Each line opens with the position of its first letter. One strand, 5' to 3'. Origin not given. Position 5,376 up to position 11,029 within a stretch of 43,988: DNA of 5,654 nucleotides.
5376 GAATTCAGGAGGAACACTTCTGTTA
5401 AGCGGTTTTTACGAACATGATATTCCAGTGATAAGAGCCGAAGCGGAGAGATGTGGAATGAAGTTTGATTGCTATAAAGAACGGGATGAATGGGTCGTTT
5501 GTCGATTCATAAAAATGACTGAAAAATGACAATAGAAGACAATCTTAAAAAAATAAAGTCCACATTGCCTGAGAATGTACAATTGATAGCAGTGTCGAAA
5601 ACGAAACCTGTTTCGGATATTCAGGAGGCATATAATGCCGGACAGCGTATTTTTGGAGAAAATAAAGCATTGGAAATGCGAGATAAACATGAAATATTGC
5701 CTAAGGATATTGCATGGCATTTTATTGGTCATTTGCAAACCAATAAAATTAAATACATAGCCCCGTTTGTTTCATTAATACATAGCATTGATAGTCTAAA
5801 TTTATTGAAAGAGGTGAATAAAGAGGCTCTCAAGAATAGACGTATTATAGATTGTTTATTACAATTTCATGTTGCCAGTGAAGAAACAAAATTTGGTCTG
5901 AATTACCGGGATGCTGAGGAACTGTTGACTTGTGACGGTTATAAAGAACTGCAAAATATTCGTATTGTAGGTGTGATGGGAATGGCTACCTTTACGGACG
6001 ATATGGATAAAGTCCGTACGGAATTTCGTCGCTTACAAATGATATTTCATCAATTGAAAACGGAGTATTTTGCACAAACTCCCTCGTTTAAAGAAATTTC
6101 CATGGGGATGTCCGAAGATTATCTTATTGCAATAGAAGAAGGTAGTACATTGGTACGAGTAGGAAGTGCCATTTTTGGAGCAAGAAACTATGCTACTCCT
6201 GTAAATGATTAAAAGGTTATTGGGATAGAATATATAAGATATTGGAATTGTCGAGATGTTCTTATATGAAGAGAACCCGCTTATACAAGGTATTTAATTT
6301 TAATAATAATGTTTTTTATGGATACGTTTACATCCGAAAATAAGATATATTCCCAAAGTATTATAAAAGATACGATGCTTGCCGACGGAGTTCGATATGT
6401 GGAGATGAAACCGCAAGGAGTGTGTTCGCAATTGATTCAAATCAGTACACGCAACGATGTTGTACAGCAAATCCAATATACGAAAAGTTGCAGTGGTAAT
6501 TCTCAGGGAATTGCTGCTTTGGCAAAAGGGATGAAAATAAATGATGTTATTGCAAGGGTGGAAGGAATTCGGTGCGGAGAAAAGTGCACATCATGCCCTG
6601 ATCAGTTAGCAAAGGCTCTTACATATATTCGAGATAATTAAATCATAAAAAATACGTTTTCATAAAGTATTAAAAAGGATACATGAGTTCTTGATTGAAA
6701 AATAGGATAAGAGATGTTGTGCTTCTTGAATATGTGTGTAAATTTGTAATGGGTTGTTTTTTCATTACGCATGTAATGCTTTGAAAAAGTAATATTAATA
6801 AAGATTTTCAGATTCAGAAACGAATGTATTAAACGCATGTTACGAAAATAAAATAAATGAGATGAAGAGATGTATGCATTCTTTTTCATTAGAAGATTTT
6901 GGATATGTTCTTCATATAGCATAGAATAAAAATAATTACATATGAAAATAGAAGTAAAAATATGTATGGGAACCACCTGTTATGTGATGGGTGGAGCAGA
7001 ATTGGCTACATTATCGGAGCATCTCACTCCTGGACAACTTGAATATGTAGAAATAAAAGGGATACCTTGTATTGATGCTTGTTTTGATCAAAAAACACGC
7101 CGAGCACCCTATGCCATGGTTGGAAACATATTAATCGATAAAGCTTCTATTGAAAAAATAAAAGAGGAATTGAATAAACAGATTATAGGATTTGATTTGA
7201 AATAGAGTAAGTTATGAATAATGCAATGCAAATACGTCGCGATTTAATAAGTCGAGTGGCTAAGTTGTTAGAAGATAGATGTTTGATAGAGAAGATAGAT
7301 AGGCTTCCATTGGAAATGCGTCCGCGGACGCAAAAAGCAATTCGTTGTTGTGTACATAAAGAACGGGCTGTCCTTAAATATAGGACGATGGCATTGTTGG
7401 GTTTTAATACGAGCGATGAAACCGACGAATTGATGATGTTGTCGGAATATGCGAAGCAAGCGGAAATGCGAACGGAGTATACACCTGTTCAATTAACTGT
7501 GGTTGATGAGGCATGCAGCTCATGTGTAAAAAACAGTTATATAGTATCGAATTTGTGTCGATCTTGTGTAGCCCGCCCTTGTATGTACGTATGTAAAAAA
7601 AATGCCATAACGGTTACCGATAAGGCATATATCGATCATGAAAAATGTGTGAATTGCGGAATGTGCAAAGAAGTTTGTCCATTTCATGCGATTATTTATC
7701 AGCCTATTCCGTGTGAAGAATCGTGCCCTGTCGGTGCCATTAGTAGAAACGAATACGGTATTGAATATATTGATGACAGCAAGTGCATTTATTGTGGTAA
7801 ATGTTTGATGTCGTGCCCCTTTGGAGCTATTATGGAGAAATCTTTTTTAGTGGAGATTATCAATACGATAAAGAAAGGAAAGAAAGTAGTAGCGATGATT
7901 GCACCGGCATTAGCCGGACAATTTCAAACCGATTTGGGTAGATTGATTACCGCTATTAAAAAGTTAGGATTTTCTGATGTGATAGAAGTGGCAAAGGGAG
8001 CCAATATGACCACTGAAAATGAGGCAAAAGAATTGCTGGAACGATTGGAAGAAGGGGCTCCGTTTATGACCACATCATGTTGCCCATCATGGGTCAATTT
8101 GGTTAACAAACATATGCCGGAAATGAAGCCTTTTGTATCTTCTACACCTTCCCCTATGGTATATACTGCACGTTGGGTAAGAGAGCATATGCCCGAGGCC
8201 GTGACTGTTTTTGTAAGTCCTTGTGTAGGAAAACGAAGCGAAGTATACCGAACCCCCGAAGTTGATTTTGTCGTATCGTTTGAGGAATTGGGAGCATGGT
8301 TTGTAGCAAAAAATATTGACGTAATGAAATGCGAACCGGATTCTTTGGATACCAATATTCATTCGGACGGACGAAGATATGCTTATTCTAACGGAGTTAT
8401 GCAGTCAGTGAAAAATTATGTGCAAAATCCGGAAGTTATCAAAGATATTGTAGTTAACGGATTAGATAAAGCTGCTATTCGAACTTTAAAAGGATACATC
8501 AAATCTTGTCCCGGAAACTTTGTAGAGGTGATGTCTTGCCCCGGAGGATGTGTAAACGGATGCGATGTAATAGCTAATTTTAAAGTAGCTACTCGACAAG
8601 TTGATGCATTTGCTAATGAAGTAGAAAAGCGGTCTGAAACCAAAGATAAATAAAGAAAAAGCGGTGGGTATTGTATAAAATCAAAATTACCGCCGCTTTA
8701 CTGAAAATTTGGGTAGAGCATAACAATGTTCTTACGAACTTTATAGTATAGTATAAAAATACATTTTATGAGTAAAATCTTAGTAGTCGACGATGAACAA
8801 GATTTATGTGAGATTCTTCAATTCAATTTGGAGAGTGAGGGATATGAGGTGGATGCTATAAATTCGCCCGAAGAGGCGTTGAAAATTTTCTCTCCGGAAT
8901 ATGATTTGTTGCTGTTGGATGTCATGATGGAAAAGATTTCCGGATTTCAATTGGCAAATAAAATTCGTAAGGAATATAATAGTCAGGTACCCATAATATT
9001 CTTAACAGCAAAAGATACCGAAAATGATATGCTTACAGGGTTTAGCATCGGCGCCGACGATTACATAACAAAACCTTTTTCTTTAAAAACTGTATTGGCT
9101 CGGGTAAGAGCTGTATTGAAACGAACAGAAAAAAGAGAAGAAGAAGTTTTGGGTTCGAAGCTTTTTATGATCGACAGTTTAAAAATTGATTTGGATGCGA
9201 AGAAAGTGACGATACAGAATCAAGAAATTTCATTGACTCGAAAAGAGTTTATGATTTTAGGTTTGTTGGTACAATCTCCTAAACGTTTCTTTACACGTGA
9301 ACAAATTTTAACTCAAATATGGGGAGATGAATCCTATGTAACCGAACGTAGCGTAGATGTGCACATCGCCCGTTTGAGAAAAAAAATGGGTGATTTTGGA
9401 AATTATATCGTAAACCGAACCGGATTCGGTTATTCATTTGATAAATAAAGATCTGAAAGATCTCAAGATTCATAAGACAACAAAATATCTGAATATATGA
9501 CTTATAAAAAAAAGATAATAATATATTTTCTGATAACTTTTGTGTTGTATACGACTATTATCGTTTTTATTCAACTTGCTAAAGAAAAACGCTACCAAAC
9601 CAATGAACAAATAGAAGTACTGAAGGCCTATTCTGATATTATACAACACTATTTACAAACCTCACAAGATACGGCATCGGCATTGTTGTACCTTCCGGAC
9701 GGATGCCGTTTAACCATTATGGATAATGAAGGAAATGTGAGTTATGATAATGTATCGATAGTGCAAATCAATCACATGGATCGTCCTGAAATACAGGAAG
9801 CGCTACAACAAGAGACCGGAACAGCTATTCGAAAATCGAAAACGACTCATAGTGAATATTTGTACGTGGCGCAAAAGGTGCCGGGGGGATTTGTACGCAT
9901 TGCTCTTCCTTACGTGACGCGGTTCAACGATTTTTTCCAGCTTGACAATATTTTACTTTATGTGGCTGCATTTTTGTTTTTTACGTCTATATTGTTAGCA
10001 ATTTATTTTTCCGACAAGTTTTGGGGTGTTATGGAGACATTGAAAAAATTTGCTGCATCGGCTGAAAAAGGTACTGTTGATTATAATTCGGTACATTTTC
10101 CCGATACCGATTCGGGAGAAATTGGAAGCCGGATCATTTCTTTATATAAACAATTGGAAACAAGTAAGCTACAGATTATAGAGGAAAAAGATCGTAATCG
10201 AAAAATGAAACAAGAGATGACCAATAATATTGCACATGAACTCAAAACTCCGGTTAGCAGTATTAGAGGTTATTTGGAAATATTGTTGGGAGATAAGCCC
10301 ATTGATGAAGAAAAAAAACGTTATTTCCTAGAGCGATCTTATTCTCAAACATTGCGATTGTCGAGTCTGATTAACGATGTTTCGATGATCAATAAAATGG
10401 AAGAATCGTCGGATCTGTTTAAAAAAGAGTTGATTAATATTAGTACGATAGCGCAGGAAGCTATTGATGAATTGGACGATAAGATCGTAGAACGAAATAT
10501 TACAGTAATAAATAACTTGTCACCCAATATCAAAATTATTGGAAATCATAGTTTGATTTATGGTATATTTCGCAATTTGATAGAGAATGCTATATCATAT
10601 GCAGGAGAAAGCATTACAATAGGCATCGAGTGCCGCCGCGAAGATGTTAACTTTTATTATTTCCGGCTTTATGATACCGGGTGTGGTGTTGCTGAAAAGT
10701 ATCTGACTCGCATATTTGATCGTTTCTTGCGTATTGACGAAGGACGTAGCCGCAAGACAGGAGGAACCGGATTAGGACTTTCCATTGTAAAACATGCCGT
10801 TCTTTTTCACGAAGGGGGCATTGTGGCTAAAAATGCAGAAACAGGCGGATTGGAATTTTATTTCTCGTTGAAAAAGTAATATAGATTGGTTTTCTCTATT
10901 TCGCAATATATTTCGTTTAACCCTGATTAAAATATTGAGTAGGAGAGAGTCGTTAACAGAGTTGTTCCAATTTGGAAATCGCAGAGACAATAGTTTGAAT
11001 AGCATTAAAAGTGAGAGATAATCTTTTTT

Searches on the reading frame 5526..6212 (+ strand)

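Call 45: search_protein_families(library=pfam, max_evalue=0.00001, proteins=[window:5526-6212:+])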
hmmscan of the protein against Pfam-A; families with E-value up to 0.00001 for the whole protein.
window:5526-6212:+ (228 aa): 1 family
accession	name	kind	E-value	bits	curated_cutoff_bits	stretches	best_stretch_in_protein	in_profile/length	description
PF01168.26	Ala_racemase_N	-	6.1e-19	69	24.1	1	3-220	6-219/220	Alanine racemase, N-terminal domain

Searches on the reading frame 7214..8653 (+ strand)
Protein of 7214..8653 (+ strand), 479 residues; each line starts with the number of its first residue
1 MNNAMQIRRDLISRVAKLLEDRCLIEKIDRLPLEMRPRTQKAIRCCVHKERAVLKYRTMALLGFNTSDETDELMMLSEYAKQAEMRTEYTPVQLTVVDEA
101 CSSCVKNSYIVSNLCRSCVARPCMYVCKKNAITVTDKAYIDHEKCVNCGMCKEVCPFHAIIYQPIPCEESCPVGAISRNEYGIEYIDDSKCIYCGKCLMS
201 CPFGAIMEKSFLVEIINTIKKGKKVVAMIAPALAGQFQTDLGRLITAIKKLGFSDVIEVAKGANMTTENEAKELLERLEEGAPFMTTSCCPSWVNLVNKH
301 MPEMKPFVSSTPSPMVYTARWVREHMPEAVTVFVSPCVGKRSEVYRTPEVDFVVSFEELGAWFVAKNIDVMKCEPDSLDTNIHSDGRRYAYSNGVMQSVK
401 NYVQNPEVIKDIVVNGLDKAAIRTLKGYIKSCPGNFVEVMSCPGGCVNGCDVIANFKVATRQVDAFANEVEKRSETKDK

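Call 45: search_protein_families(library=pfam, max_evalue=0.00001, proteins=[window:7214-8653:+])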
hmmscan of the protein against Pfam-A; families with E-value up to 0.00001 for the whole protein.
window:7214-8653:+ (479 aa): 9 families
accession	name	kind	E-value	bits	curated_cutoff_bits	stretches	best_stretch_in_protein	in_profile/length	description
PF02906.19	Fe_hyd_lg_C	-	1.6e-60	205.2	22.1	1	223-449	1-244/245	Iron only hydrogenase large subunit, C-terminal domain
PF00037.32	Fer4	-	1.1e-14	54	21.1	2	139-160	2-23/24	4Fe-4S binding domain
PF25160.1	LdpA_Fe-S-bd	-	1.6e-13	50.7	27.6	2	165-210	7-47/49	LdpA Fe-S cluster-binding domain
PF12838.12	Fer4_7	-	1.6e-11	44.9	27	1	167-205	8-52/52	4Fe-4S dicluster domain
PF12837.12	Fer4_6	-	1.2e-09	38.1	25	1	138-160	2-24/24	4Fe-4S binding domain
PF13187.11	Fer4_9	-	8.1e-08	32.6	27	0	167-206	8-52/52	4Fe-4S dicluster domain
PF13237.11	Fer4_10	-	5.3e-07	29.9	25.5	0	138-202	2-53/53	4Fe-4S dicluster domain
PF12797.12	Fer4_2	-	2.8e-06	27.4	24.5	0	137-157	2-22/22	4Fe-4S binding domain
PF14697.11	Fer4_21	-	9.4e-06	26.1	35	0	186-206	3-26/59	4Fe-4S dicluster domain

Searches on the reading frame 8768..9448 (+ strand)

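Call 45: search_protein_families(library=pfam, max_evalue=0.00001, proteins=[window:8768-9448:+])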
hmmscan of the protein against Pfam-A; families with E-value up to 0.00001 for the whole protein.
window:8768-9448:+ (226 aa): 2 families
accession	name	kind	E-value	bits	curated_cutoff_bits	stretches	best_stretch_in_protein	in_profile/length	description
PF00072.30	Response_reg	-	1.9e-28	99.3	30.2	1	4-113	1-110/111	Response regulator receiver domain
PF00486.34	Trans_reg_C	-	7e-24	84.1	26.2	1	151-224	1-77/77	Transcriptional regulatory protein, C terminal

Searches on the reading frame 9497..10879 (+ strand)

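Call 45: search_protein_families(library=pfam, max_evalue=0.00001, proteins=[window:9497-10879:+])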
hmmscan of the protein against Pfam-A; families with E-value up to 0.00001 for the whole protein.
window:9497-10879:+ (460 aa): 2 families
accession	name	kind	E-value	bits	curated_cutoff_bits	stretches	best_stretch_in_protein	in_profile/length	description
PF02518.31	HATPase_c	-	5.7e-20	72.3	26.4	1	352-459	4-108/111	Histidine kinase-, DNA gyrase B-, and HSP90-like ATPase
PF00512.31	HisKA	-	9.6e-16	58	26.9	1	237-303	1-65/66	His Kinase A (phospho-acceptor) domain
